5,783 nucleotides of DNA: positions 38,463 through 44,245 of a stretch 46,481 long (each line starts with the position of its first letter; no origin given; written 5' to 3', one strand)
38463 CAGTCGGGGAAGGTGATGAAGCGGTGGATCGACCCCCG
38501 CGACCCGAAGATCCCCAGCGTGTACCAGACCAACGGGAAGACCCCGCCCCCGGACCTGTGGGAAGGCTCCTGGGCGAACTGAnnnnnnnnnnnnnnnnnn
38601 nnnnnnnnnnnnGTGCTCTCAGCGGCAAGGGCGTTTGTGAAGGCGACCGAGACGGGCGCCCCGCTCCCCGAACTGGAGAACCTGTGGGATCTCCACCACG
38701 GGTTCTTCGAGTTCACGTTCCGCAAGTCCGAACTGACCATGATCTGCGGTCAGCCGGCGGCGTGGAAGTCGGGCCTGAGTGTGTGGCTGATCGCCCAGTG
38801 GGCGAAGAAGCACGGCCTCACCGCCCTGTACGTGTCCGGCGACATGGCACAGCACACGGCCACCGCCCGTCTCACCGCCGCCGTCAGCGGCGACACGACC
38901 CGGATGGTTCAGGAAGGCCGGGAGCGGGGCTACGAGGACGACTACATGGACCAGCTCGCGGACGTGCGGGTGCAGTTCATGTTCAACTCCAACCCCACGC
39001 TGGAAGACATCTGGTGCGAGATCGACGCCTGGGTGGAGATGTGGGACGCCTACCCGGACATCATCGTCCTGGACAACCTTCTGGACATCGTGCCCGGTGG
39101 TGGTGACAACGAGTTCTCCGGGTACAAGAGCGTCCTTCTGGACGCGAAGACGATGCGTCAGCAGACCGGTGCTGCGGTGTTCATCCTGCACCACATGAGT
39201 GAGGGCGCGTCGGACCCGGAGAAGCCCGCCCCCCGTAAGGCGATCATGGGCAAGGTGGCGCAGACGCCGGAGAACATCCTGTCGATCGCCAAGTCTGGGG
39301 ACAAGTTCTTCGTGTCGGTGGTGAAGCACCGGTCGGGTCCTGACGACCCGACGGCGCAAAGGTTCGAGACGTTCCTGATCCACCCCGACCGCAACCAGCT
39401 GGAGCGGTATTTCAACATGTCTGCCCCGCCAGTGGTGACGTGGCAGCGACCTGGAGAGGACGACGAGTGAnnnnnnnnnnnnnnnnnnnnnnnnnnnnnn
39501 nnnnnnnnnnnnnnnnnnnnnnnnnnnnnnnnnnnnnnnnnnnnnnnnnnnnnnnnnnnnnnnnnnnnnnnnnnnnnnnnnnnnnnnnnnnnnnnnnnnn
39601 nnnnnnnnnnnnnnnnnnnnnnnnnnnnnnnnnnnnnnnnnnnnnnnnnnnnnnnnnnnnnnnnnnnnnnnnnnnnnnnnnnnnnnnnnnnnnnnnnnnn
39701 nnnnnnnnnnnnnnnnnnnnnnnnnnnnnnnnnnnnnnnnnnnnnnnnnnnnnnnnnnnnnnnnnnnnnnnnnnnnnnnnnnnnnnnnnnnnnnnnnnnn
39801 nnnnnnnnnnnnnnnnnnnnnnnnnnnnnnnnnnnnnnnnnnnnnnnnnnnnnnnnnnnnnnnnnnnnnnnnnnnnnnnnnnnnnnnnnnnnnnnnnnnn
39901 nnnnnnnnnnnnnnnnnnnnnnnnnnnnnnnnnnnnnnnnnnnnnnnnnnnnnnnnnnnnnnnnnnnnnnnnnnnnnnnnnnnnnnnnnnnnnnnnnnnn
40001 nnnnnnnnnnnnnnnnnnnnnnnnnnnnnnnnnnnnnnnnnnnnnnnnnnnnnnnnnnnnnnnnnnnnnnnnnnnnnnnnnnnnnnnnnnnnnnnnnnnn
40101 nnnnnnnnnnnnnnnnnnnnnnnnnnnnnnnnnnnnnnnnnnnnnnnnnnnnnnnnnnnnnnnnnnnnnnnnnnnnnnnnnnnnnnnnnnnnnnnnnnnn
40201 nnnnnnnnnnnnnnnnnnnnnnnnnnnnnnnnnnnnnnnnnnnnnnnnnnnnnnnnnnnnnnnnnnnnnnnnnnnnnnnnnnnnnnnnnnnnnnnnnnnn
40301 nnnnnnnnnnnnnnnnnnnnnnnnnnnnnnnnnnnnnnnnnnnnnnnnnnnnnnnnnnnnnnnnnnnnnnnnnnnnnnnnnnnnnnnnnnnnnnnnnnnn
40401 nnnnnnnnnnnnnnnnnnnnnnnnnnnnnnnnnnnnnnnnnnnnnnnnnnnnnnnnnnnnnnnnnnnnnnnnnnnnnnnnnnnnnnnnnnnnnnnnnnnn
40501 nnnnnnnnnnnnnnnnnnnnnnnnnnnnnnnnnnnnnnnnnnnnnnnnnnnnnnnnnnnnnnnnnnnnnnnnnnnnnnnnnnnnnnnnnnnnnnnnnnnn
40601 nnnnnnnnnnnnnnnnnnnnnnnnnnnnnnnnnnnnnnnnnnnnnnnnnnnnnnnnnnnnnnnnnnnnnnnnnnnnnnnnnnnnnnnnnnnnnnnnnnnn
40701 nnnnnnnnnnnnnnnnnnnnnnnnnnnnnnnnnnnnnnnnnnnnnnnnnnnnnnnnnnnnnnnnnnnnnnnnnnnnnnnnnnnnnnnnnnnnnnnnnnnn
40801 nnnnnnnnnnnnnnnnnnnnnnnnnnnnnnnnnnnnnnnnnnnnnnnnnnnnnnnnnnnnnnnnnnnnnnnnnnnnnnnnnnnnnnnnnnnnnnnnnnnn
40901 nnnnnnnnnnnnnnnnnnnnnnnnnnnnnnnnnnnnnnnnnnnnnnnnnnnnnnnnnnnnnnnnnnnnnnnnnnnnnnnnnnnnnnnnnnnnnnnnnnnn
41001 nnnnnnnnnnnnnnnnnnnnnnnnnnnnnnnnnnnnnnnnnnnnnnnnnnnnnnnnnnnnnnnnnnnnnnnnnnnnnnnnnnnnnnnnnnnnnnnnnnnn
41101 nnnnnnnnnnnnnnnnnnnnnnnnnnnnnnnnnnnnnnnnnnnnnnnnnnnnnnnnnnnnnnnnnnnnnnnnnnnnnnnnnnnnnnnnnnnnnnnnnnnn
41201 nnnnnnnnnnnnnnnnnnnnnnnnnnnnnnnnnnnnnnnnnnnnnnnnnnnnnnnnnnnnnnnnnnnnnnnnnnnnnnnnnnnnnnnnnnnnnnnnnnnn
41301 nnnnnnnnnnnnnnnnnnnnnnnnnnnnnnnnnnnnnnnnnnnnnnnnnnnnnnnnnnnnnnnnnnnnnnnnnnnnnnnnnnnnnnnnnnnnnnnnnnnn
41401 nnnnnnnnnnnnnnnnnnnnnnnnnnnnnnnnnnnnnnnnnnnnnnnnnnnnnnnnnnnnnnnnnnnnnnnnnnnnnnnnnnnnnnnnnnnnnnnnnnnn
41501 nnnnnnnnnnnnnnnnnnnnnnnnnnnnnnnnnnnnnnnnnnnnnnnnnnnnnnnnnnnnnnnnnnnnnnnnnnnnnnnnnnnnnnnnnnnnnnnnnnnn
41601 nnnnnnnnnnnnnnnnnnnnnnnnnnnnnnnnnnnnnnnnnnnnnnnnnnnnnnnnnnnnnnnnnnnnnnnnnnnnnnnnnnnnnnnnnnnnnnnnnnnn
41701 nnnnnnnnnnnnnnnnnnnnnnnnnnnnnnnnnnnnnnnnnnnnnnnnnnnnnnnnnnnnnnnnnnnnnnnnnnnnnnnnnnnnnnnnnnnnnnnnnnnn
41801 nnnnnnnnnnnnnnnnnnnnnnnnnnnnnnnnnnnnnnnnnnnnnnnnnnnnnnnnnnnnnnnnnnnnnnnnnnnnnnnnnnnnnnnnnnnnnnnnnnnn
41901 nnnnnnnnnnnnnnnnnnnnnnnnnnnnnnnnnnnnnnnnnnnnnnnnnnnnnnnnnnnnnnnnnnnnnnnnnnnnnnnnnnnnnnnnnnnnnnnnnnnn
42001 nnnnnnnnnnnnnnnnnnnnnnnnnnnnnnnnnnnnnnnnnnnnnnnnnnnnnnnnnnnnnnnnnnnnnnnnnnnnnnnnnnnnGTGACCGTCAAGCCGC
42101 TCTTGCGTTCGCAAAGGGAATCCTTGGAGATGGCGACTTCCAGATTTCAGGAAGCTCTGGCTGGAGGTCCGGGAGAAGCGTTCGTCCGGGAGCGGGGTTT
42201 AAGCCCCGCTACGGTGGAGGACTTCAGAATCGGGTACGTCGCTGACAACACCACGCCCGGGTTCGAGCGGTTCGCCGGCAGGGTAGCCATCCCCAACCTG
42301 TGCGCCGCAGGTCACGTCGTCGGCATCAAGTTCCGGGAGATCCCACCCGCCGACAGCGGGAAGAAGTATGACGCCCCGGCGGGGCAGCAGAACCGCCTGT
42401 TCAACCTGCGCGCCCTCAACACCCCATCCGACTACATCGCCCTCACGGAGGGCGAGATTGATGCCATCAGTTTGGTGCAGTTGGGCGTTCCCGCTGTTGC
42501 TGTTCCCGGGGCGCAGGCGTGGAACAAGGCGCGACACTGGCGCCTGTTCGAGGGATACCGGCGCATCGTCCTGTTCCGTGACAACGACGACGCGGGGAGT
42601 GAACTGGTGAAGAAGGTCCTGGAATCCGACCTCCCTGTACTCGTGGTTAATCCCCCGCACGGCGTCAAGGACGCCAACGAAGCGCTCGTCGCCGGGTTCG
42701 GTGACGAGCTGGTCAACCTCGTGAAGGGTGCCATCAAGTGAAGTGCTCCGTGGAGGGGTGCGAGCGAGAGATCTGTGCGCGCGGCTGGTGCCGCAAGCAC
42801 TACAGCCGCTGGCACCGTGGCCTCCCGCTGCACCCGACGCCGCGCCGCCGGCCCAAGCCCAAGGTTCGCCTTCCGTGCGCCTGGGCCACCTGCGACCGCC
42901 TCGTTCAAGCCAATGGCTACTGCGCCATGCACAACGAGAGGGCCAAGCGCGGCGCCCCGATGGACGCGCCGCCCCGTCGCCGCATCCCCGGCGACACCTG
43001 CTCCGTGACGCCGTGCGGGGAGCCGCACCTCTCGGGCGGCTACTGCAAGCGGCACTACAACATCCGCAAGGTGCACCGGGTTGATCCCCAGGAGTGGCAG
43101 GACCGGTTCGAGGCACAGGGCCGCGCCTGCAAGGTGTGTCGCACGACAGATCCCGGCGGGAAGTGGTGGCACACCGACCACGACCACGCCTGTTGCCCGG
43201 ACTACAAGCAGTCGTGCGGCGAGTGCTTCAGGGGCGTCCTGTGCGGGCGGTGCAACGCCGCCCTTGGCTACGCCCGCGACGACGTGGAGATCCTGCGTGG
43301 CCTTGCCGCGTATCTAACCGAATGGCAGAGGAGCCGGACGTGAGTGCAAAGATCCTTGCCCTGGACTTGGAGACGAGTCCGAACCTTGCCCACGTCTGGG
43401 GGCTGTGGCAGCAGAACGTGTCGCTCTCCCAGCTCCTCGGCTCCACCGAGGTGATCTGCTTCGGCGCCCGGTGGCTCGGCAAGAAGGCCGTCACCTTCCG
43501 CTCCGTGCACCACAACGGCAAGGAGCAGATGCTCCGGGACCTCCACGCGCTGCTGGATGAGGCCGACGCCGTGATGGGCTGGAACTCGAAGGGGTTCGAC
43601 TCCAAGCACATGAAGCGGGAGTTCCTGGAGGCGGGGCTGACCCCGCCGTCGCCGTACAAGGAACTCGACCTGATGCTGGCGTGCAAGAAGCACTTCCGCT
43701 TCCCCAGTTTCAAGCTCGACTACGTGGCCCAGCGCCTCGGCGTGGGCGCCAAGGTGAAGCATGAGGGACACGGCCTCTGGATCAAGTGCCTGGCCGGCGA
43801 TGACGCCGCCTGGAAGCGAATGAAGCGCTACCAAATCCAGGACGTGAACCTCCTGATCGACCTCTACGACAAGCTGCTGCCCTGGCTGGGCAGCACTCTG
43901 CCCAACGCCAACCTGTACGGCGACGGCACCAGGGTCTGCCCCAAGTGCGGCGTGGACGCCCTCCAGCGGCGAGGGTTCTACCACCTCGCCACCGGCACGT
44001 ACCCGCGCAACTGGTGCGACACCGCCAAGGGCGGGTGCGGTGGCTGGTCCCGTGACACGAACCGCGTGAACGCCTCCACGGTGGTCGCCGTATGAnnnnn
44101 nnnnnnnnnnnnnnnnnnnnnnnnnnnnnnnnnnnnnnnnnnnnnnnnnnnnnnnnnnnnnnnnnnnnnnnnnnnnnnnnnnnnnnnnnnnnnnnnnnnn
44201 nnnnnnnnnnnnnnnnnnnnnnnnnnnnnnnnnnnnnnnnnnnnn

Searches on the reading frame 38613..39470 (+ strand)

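Call 101: search_protein_families(library=pfam, proteins=[window:38613-39470:+], max_evalue=0.001)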
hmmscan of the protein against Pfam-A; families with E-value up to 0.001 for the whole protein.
window:38613-39470:+ (285 aa): 1 family
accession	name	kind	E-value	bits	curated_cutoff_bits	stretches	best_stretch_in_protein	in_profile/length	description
PF13481.12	AAA_25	-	5.4e-13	49.4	27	1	35-196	29-191/195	AAA domain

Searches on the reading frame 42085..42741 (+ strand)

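Call 101: search_protein_families(library=pfam, proteins=[window:42085-42741:+], max_evalue=0.001)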
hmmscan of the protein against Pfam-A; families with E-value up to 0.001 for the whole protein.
window:42085-42741:+ (218 aa): 3 families
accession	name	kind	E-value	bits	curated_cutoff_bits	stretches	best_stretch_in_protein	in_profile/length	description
PF13155.12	Toprim_2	-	2.3e-11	44.3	22.1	1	120-201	2-88/88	Toprim-like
PF13362.12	Toprim_3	-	2.5e-06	28.3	27.2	1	118-202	2-90/95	Toprim domain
PF08275.17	DNAG_N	-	0.00038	21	26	0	30-55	14-39/128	DNA primase catalytic core, N-terminal domain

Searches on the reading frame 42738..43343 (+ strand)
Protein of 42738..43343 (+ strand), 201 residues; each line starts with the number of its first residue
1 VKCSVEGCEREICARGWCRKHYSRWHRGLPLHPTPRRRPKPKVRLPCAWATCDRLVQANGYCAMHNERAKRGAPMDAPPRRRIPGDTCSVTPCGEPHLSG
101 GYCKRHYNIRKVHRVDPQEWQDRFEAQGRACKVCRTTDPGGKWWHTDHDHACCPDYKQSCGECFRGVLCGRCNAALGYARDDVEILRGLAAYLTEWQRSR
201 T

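Call 101: search_protein_families(library=pfam, proteins=[window:42738-43343:+], max_evalue=0.001)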
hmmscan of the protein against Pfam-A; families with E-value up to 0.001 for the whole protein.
window:42738-43343:+ (201 aa): 1 family
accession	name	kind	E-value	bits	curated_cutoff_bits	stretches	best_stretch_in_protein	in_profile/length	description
PF02945.21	Endonuclease_7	-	4.1e-15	55.9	23.6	1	117-194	12-81/82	Recombination endonuclease VII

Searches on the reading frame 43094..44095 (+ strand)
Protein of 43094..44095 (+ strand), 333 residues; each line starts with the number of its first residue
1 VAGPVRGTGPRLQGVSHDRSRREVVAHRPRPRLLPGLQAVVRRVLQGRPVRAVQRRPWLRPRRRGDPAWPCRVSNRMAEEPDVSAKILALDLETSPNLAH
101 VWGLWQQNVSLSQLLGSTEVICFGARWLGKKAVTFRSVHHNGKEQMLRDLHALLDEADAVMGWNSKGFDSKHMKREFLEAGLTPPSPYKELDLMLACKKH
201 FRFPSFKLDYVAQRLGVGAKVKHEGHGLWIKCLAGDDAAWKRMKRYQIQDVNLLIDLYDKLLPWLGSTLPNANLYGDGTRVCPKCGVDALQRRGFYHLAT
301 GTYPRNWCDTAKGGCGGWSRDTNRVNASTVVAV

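Call 101: search_protein_families(library=pfam, proteins=[window:43094-44095:+], max_evalue=0.001)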
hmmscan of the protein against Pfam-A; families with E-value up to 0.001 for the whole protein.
window:43094-44095:+ (333 aa): 1 family
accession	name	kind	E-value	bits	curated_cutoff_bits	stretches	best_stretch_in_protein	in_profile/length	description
PF13482.12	RNase_H_2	-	5.7e-09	36.6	22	1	119-261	16-164/165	RNase_H superfamily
